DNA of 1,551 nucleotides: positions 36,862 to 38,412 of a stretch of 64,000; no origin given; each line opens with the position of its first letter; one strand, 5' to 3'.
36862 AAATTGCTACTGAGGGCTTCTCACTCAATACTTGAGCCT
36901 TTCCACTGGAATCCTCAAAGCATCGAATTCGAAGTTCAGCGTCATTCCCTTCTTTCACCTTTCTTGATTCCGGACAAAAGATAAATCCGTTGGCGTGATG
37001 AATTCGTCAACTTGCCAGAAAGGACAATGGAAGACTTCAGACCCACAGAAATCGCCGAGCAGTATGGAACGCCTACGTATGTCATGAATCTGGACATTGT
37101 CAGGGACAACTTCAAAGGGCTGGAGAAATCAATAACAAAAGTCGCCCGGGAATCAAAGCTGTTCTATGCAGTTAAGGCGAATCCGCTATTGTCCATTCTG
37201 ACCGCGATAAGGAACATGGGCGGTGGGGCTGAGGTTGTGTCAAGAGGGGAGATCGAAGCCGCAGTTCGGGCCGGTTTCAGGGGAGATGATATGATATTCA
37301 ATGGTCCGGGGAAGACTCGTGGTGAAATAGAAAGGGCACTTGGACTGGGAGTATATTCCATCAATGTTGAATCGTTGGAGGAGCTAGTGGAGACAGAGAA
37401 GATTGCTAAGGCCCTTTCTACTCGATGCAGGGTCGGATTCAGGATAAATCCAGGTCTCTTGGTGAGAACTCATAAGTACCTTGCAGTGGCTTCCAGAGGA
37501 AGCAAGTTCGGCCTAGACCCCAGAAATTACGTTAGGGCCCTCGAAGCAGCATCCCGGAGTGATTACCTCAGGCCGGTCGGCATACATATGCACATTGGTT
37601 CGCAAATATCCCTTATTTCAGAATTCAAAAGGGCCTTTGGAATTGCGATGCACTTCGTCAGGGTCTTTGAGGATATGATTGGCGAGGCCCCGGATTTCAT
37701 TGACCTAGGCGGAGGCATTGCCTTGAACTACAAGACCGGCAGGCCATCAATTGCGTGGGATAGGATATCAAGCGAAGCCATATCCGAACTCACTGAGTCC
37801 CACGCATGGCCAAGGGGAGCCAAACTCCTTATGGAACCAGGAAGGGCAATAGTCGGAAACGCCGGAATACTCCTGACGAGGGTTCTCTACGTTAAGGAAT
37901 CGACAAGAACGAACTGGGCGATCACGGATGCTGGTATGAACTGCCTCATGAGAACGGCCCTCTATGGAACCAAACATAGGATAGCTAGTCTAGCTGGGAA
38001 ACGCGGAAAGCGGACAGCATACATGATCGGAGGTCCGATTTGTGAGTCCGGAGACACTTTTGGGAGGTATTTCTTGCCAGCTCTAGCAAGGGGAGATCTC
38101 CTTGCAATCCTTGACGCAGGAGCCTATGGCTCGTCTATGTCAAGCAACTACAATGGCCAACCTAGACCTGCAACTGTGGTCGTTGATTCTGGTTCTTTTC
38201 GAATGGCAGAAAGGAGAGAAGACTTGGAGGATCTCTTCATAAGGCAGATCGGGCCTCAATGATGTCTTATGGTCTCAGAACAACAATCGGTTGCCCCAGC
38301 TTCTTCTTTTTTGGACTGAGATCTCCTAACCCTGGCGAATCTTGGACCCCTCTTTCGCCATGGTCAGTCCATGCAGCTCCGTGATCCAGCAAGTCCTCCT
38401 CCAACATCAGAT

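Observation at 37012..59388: Candidate archaeal pathway for eating bacterial peptidoglycan stem peptides (YkfC-like peptidase, Ala-Glu epimerase, DAP decarboxylase)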

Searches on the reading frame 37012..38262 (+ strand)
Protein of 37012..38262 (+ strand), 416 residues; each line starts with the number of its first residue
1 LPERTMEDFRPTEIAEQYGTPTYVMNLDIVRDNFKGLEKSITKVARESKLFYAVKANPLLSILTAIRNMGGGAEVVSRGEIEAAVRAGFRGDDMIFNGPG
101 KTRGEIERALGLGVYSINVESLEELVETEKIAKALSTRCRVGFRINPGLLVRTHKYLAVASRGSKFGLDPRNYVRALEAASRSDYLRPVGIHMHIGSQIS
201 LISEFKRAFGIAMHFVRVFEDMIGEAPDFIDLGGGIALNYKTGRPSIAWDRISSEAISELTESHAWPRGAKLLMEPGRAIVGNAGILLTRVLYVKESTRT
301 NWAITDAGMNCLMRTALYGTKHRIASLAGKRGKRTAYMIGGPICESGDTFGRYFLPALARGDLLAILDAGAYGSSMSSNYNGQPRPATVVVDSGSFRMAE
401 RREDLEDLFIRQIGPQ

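Call 7: search_protein_families(library=pfam, proteins=[window:37012-38262:+])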
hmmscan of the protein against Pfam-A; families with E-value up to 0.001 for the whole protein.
window:37012-38262:+ (416 aa): 2 families
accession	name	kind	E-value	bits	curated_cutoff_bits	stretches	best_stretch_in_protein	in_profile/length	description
PF02784.22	Orn_Arg_deC_N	-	3.1e-44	151.7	23.4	1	42-282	12-247/247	Pyridoxal-dependent decarboxylase, pyridoxal binding domain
PF00278.28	Orn_DAP_Arg_deC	-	8.4e-24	84.1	23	1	116-370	5-95/95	Pyridoxal-dependent decarboxylase, C-terminal sheet domain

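Call 8: search_protein_families(library=ncbifam, proteins=[window:37012-38262:+])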
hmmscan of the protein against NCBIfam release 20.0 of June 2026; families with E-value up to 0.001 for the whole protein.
window:37012-38262:+ (416 aa): 8 families
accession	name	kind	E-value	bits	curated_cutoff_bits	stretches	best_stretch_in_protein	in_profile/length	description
TIGR01048.1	lysA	equivalog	9.1e-118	393.4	297.9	1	7-410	12-414/417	diaminopimelate decarboxylase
NF006515.0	PRK08961.1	equivalog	1.8e-61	208.2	802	1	17-392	500-860/861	bifunctional aspartate kinase/diaminopimelate decarboxylase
NF052544.1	OrLyDeCDokD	equivalog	1.2e-59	202.1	700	1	12-410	34-457/461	ornithine/lysine decarboxylase DokD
TIGR03099.1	dCO2ase_PEP1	hypoth_equivalog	8.3e-56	189.7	478.45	1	7-390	11-397/398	pyridoxal-dependent decarboxylase, exosortase A system-associated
NF041039.1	FslC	exception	5.6e-30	104.5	500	1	12-380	20-393/418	rhizoferrin biosystnesis N-citrylornithine decarboxylase FslC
NF003763.0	PRK05354.1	equivalog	1.8e-16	59.8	369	1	28-302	72-367/636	biosynthetic arginine decarboxylase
TIGR01273.1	speA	equivalog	2.3e-16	59.4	624.1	1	48-301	91-358/624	arginine decarboxylase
TIGR01047.1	nspC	equivalog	3.4e-16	58.7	409.05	1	20-397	3-366/380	carboxynorspermidine decarboxylase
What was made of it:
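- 37027..38262 (+): Diaminopimelate decarboxylase LysA, 411 aa (alternative TTG start at 37012). TIGR01048 equivalog, 393 bits against a cut-off of 298 (call 8).
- On Diaminopimelate decarboxylase LysA: 393 bits against a cut-off of 298 (call 8). The D-Orn/D-Lys decarboxylase model scores only 202 bits against 700 (call 8).
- Checked: TIGR01048 scores 393 bits against a cut-off of 298 (calls 7, 8).
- LysA: it meets the equivalog cut-off (call 8).
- Tried and rejected: Rejected on the score of 202 bits against a cut-off of 700 (call 8).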

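Call 27: find_homologous_proteins(query=window:37027-38262:+)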
Query window:37027-38262:+ (411 aa): 8000 proteins with E <= 0.001 among 8000 candidates; the best 120 are listed.
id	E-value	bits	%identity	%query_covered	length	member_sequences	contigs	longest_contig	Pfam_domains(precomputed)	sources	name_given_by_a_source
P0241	2.8e-270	914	100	100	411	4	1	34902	PF02784.23,PF00278.29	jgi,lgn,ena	-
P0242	2.0e-149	516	59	97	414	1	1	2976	PF02784.23,PF00278.29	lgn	-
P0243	4.1e-148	511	57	97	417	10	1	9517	PF02784.23,PF00278.29,PF01168.27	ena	-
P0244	1.6e-147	509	58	97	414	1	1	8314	PF02784.23,PF00278.29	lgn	-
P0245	3.6e-147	508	57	97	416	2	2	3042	PF02784.23,PF00278.29,PF01168.27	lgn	-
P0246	4.7e-147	508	57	97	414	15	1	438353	PF02784.23,PF00278.29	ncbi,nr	ncbi:MAG: diaminopimelate decarboxylase [Thaumarchaeota archaeon]|nr:diaminopimelate decarboxylase [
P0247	1.6e-145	503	58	98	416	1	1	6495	PF02784.23,PF00278.29,PF01168.27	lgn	-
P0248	3.0e-144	499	57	97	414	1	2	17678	PF02784.23,PF00278.29,PF01168.27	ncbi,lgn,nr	ncbi:MAG: diaminopimelate decarboxylase [Candidatus Brockarchaeota archaeon]|nr:diaminopimelate deca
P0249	3.3e-139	482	58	92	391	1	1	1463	PF02784.23,PF00278.29,PF01168.27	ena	-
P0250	6.0e-137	475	53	99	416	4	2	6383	PF02784.23,PF00278.29,PF01168.27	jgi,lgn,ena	-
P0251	1.4e-132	460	52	99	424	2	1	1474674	PF02784.23,PF00278.29,PF01168.27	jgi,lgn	-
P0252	9.3e-129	448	51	98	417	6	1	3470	PF02784.23,PF00278.29,PF01168.27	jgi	-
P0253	9.2e-128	444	49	98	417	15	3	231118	PF02784.23,PF00278.29,PF01168.27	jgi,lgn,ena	-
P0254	1.4e-127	444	50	98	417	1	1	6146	PF02784.23,PF00278.29,PF01168.27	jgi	jgi:diaminopimelate decarboxylase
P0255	3.4e-127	443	49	98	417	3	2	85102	PF02784.23,PF00278.29,PF01168.27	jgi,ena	-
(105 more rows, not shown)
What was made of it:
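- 37027..38262 (+): Nearest named relatives are Brockarchaeota and Thermoproteota lysA at 50-57% (call 27).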

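Call 46: find_encoding_contigs(protein=P0246, flank=10000, max_places=1)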
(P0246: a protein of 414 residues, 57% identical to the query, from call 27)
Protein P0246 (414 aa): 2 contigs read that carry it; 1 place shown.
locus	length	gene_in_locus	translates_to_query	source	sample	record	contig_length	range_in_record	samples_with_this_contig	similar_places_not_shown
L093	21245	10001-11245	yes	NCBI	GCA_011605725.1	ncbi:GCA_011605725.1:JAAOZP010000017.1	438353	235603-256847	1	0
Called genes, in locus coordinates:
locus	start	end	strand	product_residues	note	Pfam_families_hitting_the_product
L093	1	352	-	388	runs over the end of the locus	PF01368:DHH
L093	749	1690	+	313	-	PF00089:Trypsin, PF13365:Trypsin_2, PF00595:PDZ, PF13180:PDZ_2, PF17820:PDZ_6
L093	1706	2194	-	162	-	PF13187:Fer4_9 (weak), PF13247:Fer4_11, PF12838:Fer4_7, PF14697:Fer4_21 (weak), PF25160:LdpA_Fe-S-bd (weak), PF00037:Fer4, PF12837:Fer4_6 (weak), PF13237:Fer4_10 (weak), +4 more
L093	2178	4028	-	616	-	PF02730:AFOR_N, PF01314:AFOR_C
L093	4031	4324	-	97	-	PF02597:ThiS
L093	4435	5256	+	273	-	PF00037:Fer4 (weak), PF14697:Fer4_21 (weak), PF13187:Fer4_9 (weak), PF00037:Fer4 (weak), PF12838:Fer4_7, PF13187:Fer4_9 (weak), PF12838:Fer4_7 (weak), PF14697:Fer4_21, +8 more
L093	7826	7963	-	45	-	-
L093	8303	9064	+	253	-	PF01909:NTP_transf_2, PF18765:Polbeta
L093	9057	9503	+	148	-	PF05168:HEPN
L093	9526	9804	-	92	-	-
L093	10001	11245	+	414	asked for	PF00278:Orn_DAP_Arg_deC, PF02784:Orn_Arg_deC_N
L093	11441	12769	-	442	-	PF01523:PmbA_TldD_1st (weak), PF19289:PmbA_TldD_3rd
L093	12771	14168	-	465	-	PF01523:PmbA_TldD_1st, PF19290:PmbA_TldD_2nd, PF19289:PmbA_TldD_3rd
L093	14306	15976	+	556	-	PF25145:NfeD1b_N (weak), PF01343:Peptidase_S49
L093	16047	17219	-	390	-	PF06849:DUF1246, PF06973:DUF1297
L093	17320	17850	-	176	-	PF13302:Acetyltransf_3, PF13420:Acetyltransf_4, PF00583:Acetyltransf_1, PF13527:Acetyltransf_9 (weak), PF13673:Acetyltransf_10, PF13508:Acetyltransf_7, PF08445:FR47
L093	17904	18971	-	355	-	PF06849:DUF1246, PF06973:DUF1297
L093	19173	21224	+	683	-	PF03030:H_PPase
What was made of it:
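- The 57% lysA homolog in L093 stands alone, with neither an epimerase nor dap genes nearby (call 46).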

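Call 62: search_solved_structures(query=window:37027-38262:+, show_alignments=2, max_evalue=1e-40)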
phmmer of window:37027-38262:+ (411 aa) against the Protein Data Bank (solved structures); distinct sequences matched with E-value up to 1e-40: 23.
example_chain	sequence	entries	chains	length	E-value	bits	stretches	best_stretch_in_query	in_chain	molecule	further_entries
2p3e_A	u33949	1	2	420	1.3e-74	254.6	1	7-401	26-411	Diaminopimelate decarboxylase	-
3c5q_A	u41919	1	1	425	1.3e-71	244.6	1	5-404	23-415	Diaminopimelate decarboxylase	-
2qgh_A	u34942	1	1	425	2.5e-71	243.7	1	5-404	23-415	Diaminopimelate decarboxylase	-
1twi_A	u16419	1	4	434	1.8e-69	237.6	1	4-410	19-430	Diaminopimelate decarboxylase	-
1tuf_A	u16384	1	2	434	1.8e-69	237.6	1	4-410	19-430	Diaminopimelate decarboxylase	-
3n2b_A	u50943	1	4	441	2.4e-69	237.2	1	7-405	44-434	Diaminopimelate decarboxylase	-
4xg1_A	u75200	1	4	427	3.1e-68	233.5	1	7-404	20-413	Diaminopimelate decarboxylase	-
3vab_A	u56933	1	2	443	3.8e-65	223.4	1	6-404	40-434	Diaminopimelate decarboxylase 1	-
2yxx_A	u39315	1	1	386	1.7e-54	188.3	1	8-404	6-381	Diaminopimelate decarboxylase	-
6n2h_A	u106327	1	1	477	1.2e-48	169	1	9-403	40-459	D-ornithine/D-lysine decarboxylase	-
10li_A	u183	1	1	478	1.3e-48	169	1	9-403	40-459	Diaminopimelate decarboxylase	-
8d2y_A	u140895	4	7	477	4.5e-48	167.2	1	9-403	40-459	D-ornithine/D-lysine decarboxylase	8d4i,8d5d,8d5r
8d88_A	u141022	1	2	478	4.5e-48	167.2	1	9-403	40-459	D-ornithine/D-lysine decarboxylase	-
9nq5_A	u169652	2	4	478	2.3e-47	164.9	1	9-403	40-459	D-ornithine/D-lysine decarboxylase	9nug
9cpz_A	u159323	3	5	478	3.1e-47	164.4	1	9-403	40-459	D-ornithine/D-lysine decarboxylase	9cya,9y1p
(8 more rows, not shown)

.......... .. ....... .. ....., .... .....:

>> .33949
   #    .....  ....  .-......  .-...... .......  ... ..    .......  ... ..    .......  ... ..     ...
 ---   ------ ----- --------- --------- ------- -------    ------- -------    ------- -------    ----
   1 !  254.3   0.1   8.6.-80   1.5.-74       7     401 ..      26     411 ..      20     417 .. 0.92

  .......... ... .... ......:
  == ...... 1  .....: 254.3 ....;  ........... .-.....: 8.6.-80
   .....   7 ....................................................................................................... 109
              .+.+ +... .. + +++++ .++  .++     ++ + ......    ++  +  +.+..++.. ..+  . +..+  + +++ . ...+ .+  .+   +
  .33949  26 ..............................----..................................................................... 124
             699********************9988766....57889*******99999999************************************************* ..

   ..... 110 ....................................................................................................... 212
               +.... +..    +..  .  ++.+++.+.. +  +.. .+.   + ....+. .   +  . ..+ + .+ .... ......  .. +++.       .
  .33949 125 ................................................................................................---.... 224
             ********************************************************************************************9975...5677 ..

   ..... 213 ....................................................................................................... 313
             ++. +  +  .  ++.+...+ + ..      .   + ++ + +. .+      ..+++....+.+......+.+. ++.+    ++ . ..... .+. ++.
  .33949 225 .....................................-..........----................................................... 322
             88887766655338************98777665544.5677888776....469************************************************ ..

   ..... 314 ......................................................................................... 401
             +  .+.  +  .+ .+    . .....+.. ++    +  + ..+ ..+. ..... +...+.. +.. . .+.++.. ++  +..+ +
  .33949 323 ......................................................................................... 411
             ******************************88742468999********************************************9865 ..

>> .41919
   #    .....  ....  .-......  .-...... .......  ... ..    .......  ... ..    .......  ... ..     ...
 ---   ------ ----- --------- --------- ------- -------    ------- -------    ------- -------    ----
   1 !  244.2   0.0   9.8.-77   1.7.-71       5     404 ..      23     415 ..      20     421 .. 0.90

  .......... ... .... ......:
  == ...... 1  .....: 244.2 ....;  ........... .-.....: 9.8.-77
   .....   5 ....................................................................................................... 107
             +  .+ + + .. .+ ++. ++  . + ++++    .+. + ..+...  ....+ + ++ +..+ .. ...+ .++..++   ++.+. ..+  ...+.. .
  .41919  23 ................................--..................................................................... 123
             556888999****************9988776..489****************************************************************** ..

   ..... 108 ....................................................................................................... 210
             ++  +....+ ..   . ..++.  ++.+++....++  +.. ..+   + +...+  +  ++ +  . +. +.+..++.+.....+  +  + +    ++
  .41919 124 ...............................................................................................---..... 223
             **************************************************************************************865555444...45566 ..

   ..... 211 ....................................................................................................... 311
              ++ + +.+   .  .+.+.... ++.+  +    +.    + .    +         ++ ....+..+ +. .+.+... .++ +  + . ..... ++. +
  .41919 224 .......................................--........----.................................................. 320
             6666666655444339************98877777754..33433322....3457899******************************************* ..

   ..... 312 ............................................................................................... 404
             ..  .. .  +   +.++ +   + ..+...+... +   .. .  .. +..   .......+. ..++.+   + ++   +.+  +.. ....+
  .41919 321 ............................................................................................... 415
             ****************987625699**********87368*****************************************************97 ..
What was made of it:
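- Checked: The best PDB matches are all DAP decarboxylases (call 62).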
